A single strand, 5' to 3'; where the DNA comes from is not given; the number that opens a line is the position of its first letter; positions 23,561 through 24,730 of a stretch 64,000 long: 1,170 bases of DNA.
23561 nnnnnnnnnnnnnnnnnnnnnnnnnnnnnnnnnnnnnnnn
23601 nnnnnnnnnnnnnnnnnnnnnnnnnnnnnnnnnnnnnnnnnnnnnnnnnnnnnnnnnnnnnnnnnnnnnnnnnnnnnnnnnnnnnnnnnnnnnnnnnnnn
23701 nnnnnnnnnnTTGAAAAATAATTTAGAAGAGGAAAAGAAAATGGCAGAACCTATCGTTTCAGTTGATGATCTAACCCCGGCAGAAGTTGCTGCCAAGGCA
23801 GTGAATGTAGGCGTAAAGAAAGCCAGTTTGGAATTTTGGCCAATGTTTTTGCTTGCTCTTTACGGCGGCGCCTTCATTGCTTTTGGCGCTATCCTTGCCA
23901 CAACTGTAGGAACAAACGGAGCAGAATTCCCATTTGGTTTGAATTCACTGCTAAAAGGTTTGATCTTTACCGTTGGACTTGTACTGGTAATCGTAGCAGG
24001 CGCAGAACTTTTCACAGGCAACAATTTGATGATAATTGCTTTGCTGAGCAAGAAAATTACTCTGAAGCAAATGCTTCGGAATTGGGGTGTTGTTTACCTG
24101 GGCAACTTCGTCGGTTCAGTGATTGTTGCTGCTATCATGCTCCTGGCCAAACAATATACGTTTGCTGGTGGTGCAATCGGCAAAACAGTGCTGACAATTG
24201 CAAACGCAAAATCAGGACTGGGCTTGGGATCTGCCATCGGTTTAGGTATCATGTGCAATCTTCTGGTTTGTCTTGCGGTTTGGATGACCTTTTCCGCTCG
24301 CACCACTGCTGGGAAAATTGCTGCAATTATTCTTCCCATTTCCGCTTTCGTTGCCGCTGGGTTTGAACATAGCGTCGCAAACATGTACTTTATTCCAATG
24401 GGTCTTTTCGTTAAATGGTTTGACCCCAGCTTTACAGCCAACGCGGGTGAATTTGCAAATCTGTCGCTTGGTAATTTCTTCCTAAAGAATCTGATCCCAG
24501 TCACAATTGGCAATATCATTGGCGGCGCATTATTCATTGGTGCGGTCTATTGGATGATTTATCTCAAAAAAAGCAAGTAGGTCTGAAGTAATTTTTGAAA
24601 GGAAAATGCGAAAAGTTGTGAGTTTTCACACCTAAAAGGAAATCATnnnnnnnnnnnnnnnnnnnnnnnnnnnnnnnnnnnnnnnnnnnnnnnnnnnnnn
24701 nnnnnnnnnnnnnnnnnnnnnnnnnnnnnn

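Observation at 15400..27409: Hydrogenase-less HydBC/Hnd-type flavin module wired to a cytoplasmic formate dehydrogenase, with two NuoE/NuoF pairs and an in-operon formate channel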

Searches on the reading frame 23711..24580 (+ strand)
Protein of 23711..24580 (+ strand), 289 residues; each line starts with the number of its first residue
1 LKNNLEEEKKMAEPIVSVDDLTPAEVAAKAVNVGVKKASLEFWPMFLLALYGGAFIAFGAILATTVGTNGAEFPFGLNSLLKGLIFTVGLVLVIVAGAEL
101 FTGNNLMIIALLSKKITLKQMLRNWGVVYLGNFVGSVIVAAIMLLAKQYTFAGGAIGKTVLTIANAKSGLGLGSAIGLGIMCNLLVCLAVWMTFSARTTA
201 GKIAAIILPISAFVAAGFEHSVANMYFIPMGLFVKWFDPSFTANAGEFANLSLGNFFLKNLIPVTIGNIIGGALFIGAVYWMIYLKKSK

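Call 4: search_protein_families(library=pfam, proteins=[window:23711-24580:+])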
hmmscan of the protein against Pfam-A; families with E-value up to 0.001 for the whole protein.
window:23711-24580:+ (289 aa): 1 family
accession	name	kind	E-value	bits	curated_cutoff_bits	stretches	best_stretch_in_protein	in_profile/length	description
PF01226.23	Form_Nir_trans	-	3e-80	269.5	34.6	1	25-282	1-240/240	Formate/nitrite transporter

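Call 54: search_protein_families(library=ncbifam, proteins=[window:23711-24580:+], max_evalue=0.00001)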
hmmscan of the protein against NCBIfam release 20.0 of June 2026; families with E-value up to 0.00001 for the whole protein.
window:23711-24580:+ (289 aa): 5 families
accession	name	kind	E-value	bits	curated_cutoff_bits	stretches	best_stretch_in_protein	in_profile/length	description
TIGR04060.1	formate_focA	equivalog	8.2e-82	274.4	290.1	1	25-285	2-267/268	formate transporter FocA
TIGR00790.1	fnt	subfamily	6.1e-72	242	232.3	1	44-286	8-239/239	formate/nitrite family transporter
NF008069.0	PRK10805.1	equivalog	7.3e-71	238.9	440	1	18-287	7-281/285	formate transporter FocA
NF007261.0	PRK09713.1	exception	3.9e-43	148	499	1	22-287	11-280/282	formate transporter FocB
NF008595.0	PRK11562.1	equivalog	1.3e-30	106.6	293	1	27-283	13-248/268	nitrite transporter NirC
